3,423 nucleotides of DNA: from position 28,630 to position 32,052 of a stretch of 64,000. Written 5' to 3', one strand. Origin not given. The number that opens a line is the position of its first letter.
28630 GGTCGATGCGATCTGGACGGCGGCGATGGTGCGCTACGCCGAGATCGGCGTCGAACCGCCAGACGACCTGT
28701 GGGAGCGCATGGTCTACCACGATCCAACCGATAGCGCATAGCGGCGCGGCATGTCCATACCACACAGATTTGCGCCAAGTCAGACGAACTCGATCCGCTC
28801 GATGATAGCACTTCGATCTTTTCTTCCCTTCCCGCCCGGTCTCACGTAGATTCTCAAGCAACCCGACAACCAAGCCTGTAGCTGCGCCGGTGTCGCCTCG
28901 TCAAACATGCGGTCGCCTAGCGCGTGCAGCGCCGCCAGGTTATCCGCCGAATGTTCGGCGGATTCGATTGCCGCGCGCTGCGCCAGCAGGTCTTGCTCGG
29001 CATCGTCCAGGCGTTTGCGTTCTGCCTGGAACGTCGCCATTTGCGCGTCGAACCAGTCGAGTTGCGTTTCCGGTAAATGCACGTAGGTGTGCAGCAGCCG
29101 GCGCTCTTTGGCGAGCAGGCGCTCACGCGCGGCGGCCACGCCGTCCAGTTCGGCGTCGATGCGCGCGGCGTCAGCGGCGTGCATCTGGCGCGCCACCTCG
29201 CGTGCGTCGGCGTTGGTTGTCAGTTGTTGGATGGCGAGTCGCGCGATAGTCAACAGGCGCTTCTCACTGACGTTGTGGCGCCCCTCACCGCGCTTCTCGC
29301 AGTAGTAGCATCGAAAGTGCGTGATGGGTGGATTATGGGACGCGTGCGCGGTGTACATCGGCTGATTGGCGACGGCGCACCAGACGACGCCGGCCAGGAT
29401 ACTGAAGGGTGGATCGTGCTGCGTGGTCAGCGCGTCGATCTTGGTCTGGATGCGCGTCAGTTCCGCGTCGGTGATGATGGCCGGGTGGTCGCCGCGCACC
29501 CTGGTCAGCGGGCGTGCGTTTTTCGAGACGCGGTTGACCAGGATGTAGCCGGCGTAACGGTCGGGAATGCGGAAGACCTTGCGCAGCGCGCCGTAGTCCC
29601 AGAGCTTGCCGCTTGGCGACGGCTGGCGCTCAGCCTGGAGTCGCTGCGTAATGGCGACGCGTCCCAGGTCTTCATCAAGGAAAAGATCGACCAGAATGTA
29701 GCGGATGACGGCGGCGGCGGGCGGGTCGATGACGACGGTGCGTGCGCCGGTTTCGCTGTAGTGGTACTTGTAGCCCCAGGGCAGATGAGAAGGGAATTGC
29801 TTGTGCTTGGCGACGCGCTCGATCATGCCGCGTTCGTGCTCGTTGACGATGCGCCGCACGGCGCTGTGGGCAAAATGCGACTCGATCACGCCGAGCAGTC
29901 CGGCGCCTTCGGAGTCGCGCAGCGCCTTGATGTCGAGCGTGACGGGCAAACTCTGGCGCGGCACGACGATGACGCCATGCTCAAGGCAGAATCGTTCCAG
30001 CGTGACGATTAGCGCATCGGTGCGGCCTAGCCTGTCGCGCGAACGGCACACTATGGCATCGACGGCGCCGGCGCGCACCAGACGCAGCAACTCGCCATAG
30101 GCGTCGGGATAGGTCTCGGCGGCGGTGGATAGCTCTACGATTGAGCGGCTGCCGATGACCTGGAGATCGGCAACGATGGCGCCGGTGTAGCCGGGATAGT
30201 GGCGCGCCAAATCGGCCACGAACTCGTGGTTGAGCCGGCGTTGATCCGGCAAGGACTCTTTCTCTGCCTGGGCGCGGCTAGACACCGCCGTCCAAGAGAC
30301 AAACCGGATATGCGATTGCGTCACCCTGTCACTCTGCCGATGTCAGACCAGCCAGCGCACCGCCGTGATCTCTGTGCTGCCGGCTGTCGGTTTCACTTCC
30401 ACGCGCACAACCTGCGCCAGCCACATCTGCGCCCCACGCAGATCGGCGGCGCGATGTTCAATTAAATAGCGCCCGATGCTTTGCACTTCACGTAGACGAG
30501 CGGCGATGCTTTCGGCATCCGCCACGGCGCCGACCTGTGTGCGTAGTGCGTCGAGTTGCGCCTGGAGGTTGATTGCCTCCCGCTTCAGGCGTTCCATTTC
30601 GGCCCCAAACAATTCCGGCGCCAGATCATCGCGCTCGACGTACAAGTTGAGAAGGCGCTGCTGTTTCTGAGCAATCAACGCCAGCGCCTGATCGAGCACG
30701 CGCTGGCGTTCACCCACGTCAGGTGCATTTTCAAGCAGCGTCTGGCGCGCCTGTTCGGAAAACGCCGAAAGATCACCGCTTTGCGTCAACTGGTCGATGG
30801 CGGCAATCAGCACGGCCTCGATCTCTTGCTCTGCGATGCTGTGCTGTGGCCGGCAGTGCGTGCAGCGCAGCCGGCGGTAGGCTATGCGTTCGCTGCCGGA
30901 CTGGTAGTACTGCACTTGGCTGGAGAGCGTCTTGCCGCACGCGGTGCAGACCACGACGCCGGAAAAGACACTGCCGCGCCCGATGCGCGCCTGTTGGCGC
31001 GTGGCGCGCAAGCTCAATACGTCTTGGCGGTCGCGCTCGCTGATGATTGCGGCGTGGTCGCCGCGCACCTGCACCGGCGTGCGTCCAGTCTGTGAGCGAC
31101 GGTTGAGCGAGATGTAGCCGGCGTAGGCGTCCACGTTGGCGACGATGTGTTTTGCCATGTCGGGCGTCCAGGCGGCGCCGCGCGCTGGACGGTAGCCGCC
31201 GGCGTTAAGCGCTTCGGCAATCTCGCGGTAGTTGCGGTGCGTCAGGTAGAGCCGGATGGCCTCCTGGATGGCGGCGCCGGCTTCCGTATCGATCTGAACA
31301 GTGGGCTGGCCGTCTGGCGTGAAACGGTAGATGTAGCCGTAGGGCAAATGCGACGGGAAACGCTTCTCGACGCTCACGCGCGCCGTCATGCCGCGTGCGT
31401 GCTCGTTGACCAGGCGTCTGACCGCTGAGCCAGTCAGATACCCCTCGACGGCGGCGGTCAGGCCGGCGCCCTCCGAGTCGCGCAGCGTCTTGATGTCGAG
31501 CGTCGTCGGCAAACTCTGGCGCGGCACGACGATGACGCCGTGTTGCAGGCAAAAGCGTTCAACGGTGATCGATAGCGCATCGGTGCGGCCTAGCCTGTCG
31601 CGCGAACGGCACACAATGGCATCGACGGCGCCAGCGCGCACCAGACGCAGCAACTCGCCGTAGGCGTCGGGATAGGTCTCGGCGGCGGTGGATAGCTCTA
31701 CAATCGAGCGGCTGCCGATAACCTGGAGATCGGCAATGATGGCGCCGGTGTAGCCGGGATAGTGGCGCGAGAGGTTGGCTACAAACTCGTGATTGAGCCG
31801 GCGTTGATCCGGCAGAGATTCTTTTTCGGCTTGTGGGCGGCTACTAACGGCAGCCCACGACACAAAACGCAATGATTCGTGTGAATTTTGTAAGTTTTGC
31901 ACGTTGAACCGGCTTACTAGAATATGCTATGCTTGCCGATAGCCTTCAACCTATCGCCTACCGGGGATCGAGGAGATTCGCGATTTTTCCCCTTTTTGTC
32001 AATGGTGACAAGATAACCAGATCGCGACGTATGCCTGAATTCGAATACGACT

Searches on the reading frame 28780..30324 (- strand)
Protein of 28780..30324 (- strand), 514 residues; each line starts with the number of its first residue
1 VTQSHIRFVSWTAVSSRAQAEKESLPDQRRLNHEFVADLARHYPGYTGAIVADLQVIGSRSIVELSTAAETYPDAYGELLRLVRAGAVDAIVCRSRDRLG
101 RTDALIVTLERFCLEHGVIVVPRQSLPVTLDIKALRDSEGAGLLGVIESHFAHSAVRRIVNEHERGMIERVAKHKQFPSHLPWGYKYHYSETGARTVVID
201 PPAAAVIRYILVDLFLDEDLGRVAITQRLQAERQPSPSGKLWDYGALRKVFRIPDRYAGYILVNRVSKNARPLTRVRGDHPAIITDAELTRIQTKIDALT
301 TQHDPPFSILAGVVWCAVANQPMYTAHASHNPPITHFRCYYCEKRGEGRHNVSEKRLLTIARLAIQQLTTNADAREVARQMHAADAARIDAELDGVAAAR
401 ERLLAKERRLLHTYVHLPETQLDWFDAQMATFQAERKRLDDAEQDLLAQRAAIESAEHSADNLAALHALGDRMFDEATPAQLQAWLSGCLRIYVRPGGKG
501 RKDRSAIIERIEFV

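Call 67: search_protein_families(library=phrogs, proteins=[window:28780-30324:-], max_evalue=0.00001)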
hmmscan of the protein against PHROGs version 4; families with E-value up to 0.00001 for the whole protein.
window:28780-30324:- (514 aa): 1 family
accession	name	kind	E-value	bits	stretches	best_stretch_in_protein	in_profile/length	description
phrog_95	-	integration and excision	2.9e-43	149.4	1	14-502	96-563/651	integrase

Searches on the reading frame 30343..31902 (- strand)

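Call 67: search_protein_families(library=phrogs, proteins=[window:30343-31902:-], max_evalue=0.00001)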
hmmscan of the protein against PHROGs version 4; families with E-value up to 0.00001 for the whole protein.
window:30343-31902:- (519 aa): 1 family
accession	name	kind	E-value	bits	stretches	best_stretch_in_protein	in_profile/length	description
phrog_95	-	integration and excision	1.7e-45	156.7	1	19-511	96-563/651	integrase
